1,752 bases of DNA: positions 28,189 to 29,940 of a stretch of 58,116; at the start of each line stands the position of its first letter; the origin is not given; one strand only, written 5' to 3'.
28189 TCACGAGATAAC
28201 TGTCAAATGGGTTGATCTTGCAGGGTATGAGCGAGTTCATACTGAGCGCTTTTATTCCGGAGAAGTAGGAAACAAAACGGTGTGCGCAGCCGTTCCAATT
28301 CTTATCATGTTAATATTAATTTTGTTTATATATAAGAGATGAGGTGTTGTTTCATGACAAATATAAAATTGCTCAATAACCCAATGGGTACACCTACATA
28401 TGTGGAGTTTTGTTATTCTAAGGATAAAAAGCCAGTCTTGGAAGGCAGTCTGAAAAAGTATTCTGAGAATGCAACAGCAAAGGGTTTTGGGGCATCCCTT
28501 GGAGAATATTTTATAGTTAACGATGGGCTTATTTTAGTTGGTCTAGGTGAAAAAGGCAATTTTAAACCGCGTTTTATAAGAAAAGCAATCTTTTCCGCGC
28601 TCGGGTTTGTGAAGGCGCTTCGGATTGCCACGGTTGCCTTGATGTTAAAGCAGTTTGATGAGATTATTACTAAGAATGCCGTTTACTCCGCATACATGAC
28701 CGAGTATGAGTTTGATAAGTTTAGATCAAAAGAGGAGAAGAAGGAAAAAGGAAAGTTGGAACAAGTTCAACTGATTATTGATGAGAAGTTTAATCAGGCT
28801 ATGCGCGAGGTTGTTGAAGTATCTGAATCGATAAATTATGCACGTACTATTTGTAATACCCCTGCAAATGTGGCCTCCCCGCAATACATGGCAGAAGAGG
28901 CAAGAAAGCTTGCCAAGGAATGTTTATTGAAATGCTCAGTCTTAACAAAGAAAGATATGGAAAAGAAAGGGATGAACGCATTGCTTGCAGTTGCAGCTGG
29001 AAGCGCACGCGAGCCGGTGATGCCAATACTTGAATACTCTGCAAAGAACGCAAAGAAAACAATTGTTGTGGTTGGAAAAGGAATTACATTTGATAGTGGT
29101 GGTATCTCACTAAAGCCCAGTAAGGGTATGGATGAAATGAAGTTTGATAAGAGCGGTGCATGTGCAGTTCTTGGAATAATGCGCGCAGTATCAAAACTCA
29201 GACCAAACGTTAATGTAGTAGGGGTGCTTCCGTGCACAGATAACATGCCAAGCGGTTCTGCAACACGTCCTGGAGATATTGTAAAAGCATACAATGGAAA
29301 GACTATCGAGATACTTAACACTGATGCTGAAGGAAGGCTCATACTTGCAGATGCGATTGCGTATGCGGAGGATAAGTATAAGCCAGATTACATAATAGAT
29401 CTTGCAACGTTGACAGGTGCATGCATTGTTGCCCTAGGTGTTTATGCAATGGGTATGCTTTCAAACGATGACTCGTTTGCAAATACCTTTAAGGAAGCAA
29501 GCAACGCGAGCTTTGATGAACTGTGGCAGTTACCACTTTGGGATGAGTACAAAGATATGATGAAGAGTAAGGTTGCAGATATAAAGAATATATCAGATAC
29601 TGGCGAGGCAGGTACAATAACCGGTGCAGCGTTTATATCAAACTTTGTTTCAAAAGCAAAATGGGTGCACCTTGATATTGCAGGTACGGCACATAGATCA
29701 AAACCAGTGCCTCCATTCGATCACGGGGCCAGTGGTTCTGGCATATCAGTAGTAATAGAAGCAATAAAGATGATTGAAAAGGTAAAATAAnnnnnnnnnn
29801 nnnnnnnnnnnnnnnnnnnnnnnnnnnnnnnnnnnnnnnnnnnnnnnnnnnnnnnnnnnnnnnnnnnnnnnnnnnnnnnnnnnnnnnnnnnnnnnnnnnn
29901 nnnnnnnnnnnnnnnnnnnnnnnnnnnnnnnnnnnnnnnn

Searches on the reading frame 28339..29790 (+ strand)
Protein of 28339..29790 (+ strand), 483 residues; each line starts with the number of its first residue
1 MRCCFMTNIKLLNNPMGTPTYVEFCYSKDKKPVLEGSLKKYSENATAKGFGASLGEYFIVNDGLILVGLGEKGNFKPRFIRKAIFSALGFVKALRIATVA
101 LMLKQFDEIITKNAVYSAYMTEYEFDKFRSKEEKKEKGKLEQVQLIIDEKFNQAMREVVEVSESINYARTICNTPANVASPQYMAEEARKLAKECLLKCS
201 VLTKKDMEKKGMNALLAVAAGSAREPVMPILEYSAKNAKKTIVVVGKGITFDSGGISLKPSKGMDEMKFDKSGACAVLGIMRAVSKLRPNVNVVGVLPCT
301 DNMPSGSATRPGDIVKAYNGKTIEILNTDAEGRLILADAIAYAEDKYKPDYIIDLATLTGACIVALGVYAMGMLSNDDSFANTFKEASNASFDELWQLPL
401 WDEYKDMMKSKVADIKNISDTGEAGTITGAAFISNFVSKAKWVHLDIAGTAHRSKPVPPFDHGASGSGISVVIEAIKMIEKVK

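Call 10: find_encoding_contigs(protein=window:28339-29790:+, flank=3000, max_places=6)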
Protein window:28339-29790:+ (483 aa): no gene with exactly this product is on record in the collection.

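Call 11: find_homologous_proteins(query=window:28339-29787:+)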
Query window:28339-29787:+ (483 aa): 8000 proteins with E <= 0.001 among 8000 candidates; the best 120 are listed.
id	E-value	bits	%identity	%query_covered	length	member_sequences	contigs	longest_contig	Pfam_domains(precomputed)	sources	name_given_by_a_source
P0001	0.0e+0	1057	100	99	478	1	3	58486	PF00883.27,PF02789.24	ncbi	ncbi:MAG: leucyl aminopeptidase [Candidatus Micrarchaeia archaeon]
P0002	2.3e-186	638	61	98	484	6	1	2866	PF00883.27,PF02789.24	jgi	-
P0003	4.6e-183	627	60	98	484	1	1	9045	PF00883.27,PF02789.24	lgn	-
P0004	1.8e-175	602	59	96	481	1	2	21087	PF00883.27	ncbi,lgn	-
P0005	1.1e-174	600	59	96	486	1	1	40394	PF00883.27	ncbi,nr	ncbi:MAG: leucyl aminopeptidase [Candidatus Micrarchaeota archaeon]|nr:leucyl aminopeptidase [Candid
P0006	1.8e-172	592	55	98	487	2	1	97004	PF00883.27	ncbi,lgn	ncbi:MAG: leucyl aminopeptidase [Candidatus Micrarchaeia archaeon]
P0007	2.3e-171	589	58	95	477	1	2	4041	PF00883.27,PF02789.24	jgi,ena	-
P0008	4.1e-171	588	59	98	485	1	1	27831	PF00883.27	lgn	-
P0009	1.5e-170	586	58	96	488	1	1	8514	PF00883.27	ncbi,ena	-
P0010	3.1e-168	578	57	98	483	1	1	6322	PF00883.27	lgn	-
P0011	2.7e-164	565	58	98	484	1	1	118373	PF00883.27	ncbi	-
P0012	3.4e-151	522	59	88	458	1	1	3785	PF00883.27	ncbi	-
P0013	7.6e-147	508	55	88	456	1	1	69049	PF00883.27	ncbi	-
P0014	1.0e-136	475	53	89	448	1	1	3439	PF00883.27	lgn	-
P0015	1.1e-133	465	54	81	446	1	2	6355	PF00883.27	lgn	-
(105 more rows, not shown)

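Call 12: find_encoding_contigs(protein=P0001, flank=4000, max_places=6)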
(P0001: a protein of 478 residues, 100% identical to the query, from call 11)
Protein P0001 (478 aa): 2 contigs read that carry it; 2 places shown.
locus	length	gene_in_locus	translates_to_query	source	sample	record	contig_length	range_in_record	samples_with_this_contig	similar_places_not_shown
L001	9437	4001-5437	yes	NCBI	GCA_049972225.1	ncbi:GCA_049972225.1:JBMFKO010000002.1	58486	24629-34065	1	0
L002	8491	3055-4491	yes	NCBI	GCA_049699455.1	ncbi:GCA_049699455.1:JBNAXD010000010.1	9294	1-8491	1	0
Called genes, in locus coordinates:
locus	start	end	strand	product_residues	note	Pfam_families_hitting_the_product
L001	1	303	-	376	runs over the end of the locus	PF22700:MVD-like_N, PF00288:GHMP_kinases_N (faint), PF18376:MDD_C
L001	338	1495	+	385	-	PF05496:RuvB_N (weak), PF00004:AAA, PF21960:RCF1-5-like_lid, PF25361:AAA_lid_RFC1 (weak), PF08519:RFC1 (weak)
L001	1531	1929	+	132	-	PF00293:NUDIX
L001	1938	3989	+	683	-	PF01841:Transglut_core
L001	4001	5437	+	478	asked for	PF02789:Peptidase_M17_N, PF00883:Peptidase_M17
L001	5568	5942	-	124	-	-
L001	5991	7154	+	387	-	PF07690:MFS_1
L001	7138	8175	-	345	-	PF13528:Glyco_trans_1_3 (weak), PF04101:Glyco_tran_28_C, PF00201:UDPGT, PF06722:EryCIII-like_C (weak)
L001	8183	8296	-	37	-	PF03465:eRF1_3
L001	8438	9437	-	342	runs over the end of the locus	PF26356:Pelota_N, PF03464:eRF1_2 (weak), PF03465:eRF1_3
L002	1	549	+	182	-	PF08519:RFC1 (weak)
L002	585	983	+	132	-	PF00293:NUDIX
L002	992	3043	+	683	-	PF01841:Transglut_core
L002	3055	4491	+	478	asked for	PF02789:Peptidase_M17_N, PF00883:Peptidase_M17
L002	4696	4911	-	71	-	-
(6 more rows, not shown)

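Call 15: find_encoding_contigs(protein=P0005, flank=3000, max_places=3)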
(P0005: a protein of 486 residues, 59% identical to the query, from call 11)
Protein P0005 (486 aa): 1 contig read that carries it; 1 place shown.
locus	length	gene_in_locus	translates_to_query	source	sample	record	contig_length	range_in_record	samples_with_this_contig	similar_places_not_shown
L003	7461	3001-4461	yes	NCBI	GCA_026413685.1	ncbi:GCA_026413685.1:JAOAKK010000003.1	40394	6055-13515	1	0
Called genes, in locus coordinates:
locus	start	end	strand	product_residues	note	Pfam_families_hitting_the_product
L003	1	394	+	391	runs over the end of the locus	PF05496:RuvB_N (weak), PF00004:AAA, PF21960:RCF1-5-like_lid, PF25361:AAA_lid_RFC1 (weak)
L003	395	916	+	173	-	PF00293:NUDIX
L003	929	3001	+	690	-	PF01841:Transglut_core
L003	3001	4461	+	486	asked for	PF00883:Peptidase_M17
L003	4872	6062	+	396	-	PF07690:MFS_1, PF12832:MFS_1_like, PF07690:MFS_1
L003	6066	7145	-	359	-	PF13528:Glyco_trans_1_3, PF04101:Glyco_tran_28_C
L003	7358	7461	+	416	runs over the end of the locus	PF00534:Glycos_transf_1, PF13692:Glyco_trans_1_4 (weak)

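Call 16: find_encoding_contigs(protein=P0006, flank=3000, max_places=3)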
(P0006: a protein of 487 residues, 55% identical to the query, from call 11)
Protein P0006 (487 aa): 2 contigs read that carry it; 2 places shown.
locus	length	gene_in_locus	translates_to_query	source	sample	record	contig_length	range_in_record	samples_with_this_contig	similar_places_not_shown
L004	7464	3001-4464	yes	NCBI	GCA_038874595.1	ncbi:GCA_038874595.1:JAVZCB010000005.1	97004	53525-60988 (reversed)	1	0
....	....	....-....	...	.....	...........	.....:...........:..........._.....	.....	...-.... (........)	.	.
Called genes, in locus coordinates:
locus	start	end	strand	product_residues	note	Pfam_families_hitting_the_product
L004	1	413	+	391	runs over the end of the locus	PF03215:Rad17 (faint), PF05496:RuvB_N (weak), PF13173:AAA_14 (weak), PF00004:AAA, PF21960:RCF1-5-like_lid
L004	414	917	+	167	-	PF00293:NUDIX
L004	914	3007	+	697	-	PF01841:Transglut_core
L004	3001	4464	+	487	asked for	PF00883:Peptidase_M17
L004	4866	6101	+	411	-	PF07690:MFS_1, PF12832:MFS_1_like (faint), PF07690:MFS_1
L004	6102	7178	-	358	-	PF13528:Glyco_trans_1_3, PF04101:Glyco_tran_28_C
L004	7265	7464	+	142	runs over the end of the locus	-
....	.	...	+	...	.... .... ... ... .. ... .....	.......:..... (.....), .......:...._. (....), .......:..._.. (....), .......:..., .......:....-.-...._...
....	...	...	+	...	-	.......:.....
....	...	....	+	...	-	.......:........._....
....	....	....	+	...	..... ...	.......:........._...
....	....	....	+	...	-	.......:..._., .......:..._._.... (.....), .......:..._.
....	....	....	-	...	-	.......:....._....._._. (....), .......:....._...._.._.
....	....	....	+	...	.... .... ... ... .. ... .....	?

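Call 17: find_encoding_contigs(protein=P0011, flank=3000, max_places=3)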
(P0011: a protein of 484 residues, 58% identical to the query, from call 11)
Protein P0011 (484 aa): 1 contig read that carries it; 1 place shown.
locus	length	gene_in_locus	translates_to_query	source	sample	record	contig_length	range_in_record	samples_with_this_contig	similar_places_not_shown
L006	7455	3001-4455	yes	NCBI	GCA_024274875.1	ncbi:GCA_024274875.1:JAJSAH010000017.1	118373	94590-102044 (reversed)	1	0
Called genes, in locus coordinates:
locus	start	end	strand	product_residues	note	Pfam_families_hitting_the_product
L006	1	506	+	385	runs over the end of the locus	PF05496:RuvB_N (weak), PF00004:AAA, PF21960:RCF1-5-like_lid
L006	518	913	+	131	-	PF00293:NUDIX, PF14815:NUDIX_4 (faint)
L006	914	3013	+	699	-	PF01841:Transglut_core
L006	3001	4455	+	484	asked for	PF00883:Peptidase_M17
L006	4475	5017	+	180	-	PF00023:Ank (faint), PF13606:Ank_3 (faint), PF13637:Ank_4 (faint), PF12796:Ank_2, PF13857:Ank_5 (weak)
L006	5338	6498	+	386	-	PF07690:MFS_1, PF12832:MFS_1_like (faint), PF07690:MFS_1, PF05977:MFS_3 (weak)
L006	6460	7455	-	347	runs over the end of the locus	PF13528:Glyco_trans_1_3, PF04101:Glyco_tran_28_C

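Call 48: find_encoding_contigs(protein=P0003, flank=1500, max_places=2)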
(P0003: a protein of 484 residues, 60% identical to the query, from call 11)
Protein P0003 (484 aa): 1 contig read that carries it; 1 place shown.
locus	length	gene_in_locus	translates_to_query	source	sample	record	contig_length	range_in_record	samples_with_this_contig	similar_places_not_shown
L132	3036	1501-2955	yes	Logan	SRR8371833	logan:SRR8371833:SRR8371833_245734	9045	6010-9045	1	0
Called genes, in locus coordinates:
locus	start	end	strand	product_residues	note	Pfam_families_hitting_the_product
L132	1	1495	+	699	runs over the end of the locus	PF01841:Transglut_core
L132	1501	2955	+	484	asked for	PF02789:Peptidase_M17_N (weak), PF00883:Peptidase_M17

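Call 49: find_encoding_contigs(protein=P0004, flank=1500, max_places=2)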
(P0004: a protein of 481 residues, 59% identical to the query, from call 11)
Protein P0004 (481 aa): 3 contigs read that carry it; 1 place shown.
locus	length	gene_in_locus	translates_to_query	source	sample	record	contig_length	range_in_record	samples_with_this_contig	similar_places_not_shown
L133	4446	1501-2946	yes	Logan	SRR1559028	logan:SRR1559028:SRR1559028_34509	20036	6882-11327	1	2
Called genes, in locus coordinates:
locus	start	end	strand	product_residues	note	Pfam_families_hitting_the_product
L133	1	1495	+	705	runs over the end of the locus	PF01841:Transglut_core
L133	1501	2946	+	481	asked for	PF00883:Peptidase_M17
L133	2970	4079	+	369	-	PF07690:MFS_1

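Call 50: find_encoding_contigs(protein=P0008, flank=1500, max_places=2)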
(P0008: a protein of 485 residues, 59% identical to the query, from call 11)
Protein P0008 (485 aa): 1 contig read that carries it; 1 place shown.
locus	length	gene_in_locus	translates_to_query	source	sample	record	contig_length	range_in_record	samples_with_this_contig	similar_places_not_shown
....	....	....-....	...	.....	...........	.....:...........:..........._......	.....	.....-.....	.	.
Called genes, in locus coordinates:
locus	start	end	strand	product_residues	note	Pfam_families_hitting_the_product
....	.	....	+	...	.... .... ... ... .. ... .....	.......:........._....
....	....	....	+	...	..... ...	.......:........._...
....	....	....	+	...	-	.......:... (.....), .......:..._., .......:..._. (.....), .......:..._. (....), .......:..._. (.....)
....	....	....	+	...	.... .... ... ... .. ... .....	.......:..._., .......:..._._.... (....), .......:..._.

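Call 51: find_encoding_contigs(protein=P0009, flank=1500, max_places=2)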
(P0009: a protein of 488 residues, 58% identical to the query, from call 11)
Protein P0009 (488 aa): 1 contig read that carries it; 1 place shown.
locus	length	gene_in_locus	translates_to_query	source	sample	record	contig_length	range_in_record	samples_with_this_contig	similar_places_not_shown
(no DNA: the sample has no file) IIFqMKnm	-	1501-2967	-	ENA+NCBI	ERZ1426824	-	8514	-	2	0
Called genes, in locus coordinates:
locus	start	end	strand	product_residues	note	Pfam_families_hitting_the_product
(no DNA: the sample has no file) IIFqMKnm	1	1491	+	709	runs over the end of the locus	PF01841:Transglut_core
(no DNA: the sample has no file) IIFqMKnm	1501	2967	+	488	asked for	PF00883:Peptidase_M17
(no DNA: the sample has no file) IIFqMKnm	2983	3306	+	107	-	-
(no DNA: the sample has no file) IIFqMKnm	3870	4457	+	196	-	?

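Call 55: search_protein_families(library=pfam, proteins=[L001:5568-5942:-], max_evalue=0.01)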
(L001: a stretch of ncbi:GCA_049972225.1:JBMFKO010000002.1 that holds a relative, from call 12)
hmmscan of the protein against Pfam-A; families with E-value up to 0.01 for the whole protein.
L001:5568-5942:- (124 aa): 0 families
